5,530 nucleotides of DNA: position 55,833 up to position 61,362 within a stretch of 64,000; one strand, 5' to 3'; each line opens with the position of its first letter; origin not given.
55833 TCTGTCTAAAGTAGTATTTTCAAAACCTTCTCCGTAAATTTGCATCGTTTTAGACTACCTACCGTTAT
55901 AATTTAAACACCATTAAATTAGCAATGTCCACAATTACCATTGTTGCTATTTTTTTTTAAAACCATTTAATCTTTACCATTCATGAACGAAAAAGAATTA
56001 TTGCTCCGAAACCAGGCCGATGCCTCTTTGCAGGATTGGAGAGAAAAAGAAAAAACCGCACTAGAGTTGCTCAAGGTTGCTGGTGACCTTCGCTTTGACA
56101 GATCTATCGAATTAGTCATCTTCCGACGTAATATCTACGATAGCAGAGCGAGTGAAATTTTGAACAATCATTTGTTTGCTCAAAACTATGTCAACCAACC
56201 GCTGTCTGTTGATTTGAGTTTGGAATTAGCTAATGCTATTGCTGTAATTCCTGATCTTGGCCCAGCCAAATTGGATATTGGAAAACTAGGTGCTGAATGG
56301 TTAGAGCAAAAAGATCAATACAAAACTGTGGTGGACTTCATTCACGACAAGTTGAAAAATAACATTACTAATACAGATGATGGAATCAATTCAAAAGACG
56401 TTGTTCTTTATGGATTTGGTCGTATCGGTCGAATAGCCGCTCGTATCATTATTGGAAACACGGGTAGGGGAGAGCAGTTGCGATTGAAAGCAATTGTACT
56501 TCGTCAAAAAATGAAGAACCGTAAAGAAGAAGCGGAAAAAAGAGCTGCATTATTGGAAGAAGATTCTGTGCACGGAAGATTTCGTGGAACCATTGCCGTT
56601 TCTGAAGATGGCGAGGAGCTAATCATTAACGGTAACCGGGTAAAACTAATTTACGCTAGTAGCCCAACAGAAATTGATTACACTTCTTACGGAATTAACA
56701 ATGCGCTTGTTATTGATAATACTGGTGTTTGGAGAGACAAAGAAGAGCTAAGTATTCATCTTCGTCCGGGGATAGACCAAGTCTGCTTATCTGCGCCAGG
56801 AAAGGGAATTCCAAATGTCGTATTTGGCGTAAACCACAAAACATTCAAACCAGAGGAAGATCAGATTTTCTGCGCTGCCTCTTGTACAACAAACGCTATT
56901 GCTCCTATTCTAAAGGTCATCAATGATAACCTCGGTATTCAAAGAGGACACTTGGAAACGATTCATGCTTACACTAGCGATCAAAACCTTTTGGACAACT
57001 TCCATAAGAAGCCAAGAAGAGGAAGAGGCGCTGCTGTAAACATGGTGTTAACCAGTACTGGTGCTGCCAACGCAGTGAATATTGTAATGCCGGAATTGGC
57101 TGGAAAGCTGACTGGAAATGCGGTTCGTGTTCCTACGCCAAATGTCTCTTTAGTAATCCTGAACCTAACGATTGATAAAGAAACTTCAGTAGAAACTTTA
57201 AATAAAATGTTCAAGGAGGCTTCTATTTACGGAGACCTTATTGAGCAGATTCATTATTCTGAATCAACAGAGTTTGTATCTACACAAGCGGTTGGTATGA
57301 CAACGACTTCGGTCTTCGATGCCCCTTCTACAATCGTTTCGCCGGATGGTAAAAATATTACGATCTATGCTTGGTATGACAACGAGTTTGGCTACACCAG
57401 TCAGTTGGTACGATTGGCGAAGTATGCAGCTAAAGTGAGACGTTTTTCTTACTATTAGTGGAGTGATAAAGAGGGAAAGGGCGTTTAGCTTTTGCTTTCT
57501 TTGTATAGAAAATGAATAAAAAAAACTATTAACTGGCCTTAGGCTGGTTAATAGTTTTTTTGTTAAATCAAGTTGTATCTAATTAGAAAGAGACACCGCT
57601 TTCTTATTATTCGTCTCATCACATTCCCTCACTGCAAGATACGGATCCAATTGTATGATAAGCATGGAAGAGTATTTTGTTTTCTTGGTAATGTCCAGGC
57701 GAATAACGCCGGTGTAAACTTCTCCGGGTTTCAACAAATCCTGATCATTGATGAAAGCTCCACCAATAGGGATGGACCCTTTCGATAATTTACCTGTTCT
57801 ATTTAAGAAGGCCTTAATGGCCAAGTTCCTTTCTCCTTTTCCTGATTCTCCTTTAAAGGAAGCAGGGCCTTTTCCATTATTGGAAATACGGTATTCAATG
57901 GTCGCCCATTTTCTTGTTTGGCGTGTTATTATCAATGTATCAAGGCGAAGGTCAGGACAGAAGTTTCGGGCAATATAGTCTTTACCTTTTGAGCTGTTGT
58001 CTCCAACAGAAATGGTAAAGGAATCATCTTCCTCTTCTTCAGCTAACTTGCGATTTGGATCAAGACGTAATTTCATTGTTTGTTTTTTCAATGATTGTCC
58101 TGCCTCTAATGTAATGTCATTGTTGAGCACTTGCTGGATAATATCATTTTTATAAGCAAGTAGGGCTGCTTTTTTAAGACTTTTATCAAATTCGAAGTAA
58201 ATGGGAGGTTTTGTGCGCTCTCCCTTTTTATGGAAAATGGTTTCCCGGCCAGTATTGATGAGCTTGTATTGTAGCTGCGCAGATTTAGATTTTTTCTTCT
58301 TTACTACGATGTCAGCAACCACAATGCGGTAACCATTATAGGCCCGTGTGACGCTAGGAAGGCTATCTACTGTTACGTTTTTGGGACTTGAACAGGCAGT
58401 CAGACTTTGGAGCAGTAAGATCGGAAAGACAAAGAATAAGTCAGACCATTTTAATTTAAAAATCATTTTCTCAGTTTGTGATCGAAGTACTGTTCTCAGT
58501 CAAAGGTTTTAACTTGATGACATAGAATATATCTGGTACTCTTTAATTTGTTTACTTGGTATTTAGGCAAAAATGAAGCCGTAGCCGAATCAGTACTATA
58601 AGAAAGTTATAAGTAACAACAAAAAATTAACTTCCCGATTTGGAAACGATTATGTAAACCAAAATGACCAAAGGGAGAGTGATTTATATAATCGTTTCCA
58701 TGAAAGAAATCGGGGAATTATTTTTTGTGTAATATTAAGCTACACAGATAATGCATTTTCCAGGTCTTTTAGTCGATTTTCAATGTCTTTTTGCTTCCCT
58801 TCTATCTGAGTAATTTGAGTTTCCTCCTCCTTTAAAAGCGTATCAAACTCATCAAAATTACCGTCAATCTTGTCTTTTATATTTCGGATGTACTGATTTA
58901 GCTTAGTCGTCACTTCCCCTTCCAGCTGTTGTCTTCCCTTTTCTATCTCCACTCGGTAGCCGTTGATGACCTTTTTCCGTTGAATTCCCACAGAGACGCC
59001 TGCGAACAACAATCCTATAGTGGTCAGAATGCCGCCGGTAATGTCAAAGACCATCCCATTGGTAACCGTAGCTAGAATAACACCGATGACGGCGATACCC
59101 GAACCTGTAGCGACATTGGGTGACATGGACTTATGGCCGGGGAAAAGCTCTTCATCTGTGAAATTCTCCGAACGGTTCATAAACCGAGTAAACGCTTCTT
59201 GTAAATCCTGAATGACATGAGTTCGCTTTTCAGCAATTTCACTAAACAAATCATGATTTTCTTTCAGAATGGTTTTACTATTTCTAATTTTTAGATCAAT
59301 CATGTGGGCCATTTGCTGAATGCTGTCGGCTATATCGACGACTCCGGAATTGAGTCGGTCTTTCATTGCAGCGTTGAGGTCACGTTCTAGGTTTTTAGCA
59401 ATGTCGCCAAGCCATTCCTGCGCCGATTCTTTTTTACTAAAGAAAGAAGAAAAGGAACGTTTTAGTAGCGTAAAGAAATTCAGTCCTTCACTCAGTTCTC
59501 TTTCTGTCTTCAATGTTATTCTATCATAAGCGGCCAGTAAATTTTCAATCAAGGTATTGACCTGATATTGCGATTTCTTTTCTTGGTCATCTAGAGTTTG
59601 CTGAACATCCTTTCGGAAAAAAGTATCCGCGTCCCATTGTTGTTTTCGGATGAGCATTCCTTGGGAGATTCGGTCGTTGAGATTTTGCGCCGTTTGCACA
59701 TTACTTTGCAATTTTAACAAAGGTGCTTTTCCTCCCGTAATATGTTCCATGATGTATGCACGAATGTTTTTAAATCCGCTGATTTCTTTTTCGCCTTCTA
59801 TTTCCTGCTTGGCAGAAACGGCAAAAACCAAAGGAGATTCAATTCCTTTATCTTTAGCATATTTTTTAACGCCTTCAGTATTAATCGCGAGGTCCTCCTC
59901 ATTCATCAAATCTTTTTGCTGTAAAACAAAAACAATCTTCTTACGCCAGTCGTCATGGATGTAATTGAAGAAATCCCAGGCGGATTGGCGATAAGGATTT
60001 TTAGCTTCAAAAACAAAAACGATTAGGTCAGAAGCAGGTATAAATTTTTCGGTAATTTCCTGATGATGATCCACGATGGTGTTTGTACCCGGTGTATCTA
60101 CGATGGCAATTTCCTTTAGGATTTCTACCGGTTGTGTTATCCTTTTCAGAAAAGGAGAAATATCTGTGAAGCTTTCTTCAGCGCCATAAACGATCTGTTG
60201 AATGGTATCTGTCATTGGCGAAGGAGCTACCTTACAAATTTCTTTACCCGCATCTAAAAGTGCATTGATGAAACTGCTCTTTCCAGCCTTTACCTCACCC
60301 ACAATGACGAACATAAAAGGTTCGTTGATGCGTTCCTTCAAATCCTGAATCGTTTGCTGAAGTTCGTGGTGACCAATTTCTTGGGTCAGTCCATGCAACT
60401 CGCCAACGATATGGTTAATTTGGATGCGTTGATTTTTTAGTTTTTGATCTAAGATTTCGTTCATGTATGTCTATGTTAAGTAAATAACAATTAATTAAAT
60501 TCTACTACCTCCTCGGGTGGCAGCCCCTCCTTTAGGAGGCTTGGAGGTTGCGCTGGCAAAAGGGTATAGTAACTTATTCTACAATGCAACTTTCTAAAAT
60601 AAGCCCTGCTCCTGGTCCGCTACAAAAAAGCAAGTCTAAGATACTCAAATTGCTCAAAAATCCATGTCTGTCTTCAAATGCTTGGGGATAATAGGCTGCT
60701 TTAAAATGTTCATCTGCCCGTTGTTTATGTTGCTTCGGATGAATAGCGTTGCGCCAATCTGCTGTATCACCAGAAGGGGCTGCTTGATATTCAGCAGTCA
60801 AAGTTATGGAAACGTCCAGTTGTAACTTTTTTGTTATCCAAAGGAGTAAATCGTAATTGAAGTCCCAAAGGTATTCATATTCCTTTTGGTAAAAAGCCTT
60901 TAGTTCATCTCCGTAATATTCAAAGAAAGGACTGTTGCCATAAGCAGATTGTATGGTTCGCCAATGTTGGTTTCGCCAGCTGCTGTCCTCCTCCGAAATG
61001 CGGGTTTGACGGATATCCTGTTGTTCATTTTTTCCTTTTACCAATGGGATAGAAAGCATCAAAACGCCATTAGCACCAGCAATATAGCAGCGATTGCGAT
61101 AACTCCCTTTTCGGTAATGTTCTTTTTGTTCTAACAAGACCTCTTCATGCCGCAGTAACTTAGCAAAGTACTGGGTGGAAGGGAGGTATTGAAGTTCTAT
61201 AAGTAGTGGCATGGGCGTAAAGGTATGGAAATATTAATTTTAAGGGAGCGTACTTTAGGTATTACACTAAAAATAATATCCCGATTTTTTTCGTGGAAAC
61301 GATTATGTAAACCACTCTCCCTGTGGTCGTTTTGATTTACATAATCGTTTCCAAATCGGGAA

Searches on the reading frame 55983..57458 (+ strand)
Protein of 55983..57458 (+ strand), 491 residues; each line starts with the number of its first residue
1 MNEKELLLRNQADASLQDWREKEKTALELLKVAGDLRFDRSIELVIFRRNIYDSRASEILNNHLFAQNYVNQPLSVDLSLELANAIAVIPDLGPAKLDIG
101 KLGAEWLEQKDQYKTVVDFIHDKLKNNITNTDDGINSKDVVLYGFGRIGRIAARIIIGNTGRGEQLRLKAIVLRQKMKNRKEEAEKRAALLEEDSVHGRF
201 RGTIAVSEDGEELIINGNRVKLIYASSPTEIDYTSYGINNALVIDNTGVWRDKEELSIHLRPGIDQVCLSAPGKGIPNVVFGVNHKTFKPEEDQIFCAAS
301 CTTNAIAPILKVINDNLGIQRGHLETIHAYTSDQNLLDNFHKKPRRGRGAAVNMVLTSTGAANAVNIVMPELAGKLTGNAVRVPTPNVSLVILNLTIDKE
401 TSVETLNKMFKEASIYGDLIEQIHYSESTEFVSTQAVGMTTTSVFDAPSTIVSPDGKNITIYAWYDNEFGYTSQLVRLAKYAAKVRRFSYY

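Call 54: search_protein_families(library=pfam, proteins=[window:55983-57458:+], max_evalue=0.00001)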
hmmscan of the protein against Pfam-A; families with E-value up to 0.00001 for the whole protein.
window:55983-57458:+ (491 aa): 2 families
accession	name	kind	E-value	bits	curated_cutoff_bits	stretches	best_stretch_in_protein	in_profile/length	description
PF02800.25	Gp_dh_C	-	4.8e-45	153.4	24.4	1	306-465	1-158/158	Glyceraldehyde 3-phosphate dehydrogenase, C-terminal domain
PF00044.30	Gp_dh_N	-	1.4e-21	77.1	31.7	1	139-252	2-100/101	Glyceraldehyde 3-phosphate dehydrogenase, NAD binding domain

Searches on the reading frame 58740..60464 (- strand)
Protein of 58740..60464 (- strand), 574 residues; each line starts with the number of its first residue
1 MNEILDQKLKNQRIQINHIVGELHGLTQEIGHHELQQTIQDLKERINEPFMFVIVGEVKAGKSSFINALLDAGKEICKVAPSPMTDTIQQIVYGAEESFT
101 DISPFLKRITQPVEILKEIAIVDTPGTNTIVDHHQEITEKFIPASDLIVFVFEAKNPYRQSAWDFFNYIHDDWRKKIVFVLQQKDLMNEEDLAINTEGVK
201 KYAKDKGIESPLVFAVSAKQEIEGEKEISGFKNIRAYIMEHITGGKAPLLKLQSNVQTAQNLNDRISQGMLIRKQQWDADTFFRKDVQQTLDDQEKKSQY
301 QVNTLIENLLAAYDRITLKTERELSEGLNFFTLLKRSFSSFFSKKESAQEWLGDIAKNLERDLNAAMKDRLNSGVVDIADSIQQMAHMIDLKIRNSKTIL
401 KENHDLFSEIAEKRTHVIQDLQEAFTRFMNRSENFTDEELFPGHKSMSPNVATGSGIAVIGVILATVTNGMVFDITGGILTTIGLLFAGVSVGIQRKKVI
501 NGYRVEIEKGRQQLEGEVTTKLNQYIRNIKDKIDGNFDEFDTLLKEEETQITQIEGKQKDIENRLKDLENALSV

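Call 54: search_protein_families(library=pfam, proteins=[window:58740-60464:-], max_evalue=0.00001)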
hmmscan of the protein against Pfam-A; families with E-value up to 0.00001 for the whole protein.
window:58740-60464:- (574 aa): 2 families
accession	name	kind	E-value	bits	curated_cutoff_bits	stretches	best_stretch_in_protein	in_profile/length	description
PF00350.29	Dynamin_N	-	1e-16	61.8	27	2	116-183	100-167/168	Dynamin family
PF01926.29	MMR_HSR1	-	8.3e-11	42.4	21.9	1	53-182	3-112/113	50S ribosome-binding GTPase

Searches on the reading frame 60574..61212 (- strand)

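Call 54: search_protein_families(library=pfam, proteins=[window:60574-61212:-], max_evalue=0.00001)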
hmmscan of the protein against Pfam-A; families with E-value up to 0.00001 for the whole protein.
window:60574-61212:- (212 aa): 1 family
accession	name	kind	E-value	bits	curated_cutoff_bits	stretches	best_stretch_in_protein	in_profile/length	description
PF08889.16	WbqC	-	3e-38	132.3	21.3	1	8-145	3-139/218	WbqC-like protein family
